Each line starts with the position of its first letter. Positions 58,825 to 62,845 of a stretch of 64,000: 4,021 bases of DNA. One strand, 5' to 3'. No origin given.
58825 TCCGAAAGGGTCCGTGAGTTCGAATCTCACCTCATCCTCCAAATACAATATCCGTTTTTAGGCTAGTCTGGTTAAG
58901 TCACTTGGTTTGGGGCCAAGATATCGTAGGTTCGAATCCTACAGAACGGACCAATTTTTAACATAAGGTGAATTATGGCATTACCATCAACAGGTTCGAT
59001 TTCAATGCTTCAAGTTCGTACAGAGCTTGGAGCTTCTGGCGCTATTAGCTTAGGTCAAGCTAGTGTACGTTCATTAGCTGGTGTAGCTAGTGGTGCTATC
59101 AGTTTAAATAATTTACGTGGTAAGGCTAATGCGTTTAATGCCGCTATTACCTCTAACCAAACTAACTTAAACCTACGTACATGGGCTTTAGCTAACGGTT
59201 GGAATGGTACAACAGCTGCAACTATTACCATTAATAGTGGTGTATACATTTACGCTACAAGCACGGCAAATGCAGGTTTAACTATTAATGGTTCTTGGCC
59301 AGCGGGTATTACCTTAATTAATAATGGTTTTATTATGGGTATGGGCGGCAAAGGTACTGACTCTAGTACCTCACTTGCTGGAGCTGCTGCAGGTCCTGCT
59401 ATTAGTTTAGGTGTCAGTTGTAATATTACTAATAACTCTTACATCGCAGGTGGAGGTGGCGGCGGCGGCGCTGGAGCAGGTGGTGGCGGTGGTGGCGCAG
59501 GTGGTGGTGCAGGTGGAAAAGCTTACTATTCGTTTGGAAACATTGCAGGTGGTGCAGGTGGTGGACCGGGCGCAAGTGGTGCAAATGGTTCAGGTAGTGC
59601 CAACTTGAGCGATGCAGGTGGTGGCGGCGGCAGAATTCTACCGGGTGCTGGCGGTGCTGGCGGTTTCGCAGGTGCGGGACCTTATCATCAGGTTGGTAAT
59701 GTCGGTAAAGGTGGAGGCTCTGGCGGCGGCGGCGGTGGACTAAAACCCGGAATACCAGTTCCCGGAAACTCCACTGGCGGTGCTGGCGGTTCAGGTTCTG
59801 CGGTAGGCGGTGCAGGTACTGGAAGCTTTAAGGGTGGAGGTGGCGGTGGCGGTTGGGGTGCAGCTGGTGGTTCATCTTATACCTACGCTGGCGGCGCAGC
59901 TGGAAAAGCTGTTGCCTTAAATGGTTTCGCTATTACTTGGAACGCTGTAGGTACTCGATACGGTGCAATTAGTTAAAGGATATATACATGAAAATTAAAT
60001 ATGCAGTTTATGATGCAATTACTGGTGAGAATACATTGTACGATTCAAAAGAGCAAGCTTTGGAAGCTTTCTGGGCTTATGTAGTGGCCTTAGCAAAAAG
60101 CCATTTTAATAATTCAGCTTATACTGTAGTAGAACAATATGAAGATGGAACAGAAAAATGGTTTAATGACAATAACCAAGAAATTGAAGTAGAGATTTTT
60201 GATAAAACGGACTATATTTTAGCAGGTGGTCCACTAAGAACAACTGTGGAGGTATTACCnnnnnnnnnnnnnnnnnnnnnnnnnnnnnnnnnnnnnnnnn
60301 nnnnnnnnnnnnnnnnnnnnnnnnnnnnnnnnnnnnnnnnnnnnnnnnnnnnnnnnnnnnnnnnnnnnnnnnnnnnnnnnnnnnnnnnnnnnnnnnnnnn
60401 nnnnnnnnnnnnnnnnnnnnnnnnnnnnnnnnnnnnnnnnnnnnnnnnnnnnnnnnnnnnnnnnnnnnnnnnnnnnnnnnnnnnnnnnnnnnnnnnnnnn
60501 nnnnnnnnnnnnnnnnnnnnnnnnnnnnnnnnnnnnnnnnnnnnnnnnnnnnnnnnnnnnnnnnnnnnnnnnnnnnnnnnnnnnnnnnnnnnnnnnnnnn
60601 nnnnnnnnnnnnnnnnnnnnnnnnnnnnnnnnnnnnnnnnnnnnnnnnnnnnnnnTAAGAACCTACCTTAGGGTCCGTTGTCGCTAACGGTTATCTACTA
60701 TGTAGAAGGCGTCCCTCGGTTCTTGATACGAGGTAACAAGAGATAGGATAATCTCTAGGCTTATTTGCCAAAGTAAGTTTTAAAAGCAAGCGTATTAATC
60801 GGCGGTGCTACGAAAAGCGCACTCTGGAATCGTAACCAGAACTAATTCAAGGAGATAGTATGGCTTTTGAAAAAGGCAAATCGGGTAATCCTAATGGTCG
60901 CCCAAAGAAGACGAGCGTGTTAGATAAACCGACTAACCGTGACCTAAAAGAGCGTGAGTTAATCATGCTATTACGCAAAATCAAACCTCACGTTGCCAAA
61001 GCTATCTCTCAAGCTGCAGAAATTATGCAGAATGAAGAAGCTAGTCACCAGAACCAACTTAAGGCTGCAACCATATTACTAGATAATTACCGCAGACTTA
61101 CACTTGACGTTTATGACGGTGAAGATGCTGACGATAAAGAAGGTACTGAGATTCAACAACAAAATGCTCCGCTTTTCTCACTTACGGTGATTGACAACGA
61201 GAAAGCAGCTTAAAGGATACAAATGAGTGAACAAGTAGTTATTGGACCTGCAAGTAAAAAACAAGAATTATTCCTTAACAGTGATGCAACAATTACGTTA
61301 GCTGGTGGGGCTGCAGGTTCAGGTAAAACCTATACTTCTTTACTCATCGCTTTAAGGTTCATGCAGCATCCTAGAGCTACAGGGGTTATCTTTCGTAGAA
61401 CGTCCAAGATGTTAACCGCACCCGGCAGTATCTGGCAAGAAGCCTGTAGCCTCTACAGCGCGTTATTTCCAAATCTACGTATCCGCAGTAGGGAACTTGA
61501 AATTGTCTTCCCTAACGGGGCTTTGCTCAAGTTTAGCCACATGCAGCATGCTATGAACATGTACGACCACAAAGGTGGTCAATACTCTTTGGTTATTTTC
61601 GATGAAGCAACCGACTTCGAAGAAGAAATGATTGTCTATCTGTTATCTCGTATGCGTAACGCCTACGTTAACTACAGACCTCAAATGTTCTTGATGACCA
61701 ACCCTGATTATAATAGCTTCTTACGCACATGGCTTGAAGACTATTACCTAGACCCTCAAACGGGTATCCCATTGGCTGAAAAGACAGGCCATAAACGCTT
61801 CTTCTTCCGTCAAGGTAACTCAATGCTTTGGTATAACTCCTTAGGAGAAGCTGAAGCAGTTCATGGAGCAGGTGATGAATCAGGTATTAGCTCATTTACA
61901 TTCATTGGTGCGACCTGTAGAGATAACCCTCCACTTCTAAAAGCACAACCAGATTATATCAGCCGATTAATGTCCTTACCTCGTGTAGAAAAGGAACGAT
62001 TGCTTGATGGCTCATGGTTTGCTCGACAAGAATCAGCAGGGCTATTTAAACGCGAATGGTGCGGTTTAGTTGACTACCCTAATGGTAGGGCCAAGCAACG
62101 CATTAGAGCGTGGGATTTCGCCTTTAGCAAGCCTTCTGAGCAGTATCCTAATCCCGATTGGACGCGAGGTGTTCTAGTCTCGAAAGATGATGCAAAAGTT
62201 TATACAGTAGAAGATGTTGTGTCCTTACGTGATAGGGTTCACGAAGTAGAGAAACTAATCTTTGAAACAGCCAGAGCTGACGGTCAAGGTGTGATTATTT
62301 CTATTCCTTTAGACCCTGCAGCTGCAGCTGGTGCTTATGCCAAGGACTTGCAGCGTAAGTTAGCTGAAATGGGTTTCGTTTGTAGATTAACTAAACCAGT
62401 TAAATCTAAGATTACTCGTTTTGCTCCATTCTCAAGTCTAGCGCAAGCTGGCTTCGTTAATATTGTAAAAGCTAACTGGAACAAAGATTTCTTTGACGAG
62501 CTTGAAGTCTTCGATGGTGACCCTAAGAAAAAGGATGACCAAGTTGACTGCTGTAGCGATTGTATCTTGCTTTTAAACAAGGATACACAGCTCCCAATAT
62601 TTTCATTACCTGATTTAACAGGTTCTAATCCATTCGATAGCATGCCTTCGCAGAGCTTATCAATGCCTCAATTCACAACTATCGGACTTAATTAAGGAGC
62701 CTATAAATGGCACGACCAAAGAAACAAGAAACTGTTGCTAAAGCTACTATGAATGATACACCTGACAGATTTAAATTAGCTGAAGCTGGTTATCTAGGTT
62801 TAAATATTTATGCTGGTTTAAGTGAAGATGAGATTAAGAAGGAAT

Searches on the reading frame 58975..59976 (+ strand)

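Call 15: search_protein_families(library=phrogs, proteins=[window:58975-59976:+], max_evalue=0.00001)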
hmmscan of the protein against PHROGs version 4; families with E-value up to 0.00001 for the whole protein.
window:58975-59976:+ (333 aa): 2 families
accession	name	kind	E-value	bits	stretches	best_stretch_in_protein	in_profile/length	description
phrog_10745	-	unknown function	1.6e-13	52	1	41-174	32-165/353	-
phrog_26817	-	unknown function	3.8e-12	47.7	1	1-59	1-59/177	-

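Call 58: search_protein_families(library=pfam, proteins=[window:58975-59976:+], max_evalue=0.01)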
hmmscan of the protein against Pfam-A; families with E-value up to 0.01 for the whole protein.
window:58975-59976:+ (333 aa): 0 families

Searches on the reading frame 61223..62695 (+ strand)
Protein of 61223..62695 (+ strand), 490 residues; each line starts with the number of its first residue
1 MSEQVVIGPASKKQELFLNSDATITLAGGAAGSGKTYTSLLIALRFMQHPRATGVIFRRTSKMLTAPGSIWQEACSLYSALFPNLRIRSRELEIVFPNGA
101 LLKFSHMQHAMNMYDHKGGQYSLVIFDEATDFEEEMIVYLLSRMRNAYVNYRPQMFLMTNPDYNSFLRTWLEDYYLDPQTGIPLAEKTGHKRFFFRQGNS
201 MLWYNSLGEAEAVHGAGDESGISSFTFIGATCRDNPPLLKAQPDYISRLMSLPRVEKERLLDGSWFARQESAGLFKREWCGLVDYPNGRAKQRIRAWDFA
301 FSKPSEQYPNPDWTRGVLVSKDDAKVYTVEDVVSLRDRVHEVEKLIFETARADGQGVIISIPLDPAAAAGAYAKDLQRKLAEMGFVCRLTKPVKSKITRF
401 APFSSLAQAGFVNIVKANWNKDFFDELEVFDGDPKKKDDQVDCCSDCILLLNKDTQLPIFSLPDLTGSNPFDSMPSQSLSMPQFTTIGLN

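Call 15: search_protein_families(library=phrogs, proteins=[window:61223-62695:+], max_evalue=0.00001)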
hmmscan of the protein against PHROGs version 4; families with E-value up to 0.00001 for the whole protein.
window:61223-62695:+ (490 aa): 7 families
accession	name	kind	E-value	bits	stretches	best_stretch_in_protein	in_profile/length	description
phrog_979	-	head and packaging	2.2e-157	526.5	1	3-475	147-623/642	terminase large subunit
phrog_9526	-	head and packaging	1.5e-54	186.3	1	1-266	2-271/280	terminase large subunit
phrog_9453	-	head and packaging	5.8e-34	118.7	1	264-465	2-224/233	terminase large subunit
phrog_12171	-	head and packaging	1.7e-21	77.4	1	353-452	1-96/110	terminase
phrog_38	-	head and packaging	2e-20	74.1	1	269-456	522-708/760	terminase large subunit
phrog_2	-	head and packaging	1.9e-18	67.6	1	3-443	261-584/807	terminase large subunit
phrog_3717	-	head and packaging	4.8e-06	27.2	1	17-177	18-177/277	terminase large subunit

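Call 17: search_dna_similar(query=window:61223-62695:+, collection=phages, mode=protein, max_rows=25)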
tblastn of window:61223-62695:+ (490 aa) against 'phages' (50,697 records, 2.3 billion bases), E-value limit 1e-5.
Records with a match: 1536; places in all: 1553; records where one place covers at least 80% of the query: 1213.
Best place of each record, by identity: 80-90% 1; <60% 1535.
By first word of the organism name: Escherichia 353; Pseudomonas 243; Vibrio 147; Salmonella 144; Rheinheimera 115; Acinetobacter 103; Arthrobacter 48; Klebsiella 44; Erwinia 36; Campylobacter 24; and 55 more.
By host as written in the record: - 211; Rheinheimera sp. BAL341 115; Escherichia coli 102; Pseudomonas aeruginosa 79; Escherichia coli K-12 MG1655 50; Acinetobacter baumannii 40; Arthrobacter sp. ATCC 21022 33; Pseudomonas aeruginosa PAO1 26; and 390 more.
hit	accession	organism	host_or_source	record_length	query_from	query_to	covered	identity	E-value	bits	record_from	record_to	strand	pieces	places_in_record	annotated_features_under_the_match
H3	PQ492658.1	Limnohabitans phage DC31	Limnohabitans sp. DCL3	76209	1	486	99%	85.4%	0e+0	867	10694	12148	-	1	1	hypothetical protein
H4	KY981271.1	Curvibacter phage P26059A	Curvibacter sp. IMCC26059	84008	1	482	98%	48.9%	2e-144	462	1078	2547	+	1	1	terminase large subunit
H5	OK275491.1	Pseudomonas phage REC1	Pseudomonas sp.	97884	6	471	95%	46.6%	4e-125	407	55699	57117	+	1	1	terminase large subunit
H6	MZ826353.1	Pseudomonas phage REC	Pseudomonas syringae pv. Tomato 192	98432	6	471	95%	46.6%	4e-125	407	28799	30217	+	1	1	75: terminase large subunit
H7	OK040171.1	Pseudomonas phage PHB09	Pseudomonas syringae pv. actinidiae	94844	6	471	95%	46.6%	7e-123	401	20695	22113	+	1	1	terminase large subunit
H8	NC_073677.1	Pseudomonas phage PHB09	Pseudomonas syringae pv. actinidiae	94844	6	471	95%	46.6%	7e-123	401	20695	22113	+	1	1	terminase large subunit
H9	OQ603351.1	Pseudomonas phage Ep020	Pseudomonas sp. AY2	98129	6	471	95%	46.4%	5e-123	401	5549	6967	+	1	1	record has no annotation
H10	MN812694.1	Pectobacterium phage Bobbio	Dickeya dianthicola F101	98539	6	471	95%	46.2%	1e-122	400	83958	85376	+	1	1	record has no annotation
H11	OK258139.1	Pseudomonas phage COT4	Pseudomonas sp.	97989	6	471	95%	46.0%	1e-124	406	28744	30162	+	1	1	terminase large subunit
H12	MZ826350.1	Pseudomonas phage M5.1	Pseudomonas syringae pv. Tomato 99TK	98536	6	471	95%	46.0%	1e-124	406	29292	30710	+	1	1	75: terminase large subunit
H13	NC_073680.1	Pseudomonas phage M5.1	Pseudomonas syringae pv. Tomato 99TK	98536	6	471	95%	46.0%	1e-124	406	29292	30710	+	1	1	75: terminase large subunit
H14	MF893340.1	Pseudomonas phage PPSC2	Pseudomonas fluorescens SA1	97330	6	471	95%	46.0%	2e-121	396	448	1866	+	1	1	terminase large subunit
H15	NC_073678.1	Pseudomonas phage PPSC2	Pseudomonas fluorescens SA1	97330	6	471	95%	46.0%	2e-121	396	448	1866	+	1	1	terminase large subunit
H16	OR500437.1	Pseudomonas phage vB_PF_Y1-MI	Pseudomonas fluorescens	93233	6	471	95%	45.9%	2e-124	405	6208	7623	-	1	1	terminase large subunit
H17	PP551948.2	Pseudomonas phage UNO-G1W1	Pseudomonas fluorescens Migula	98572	6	471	95%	45.8%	4e-124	404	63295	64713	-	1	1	terminase large subunit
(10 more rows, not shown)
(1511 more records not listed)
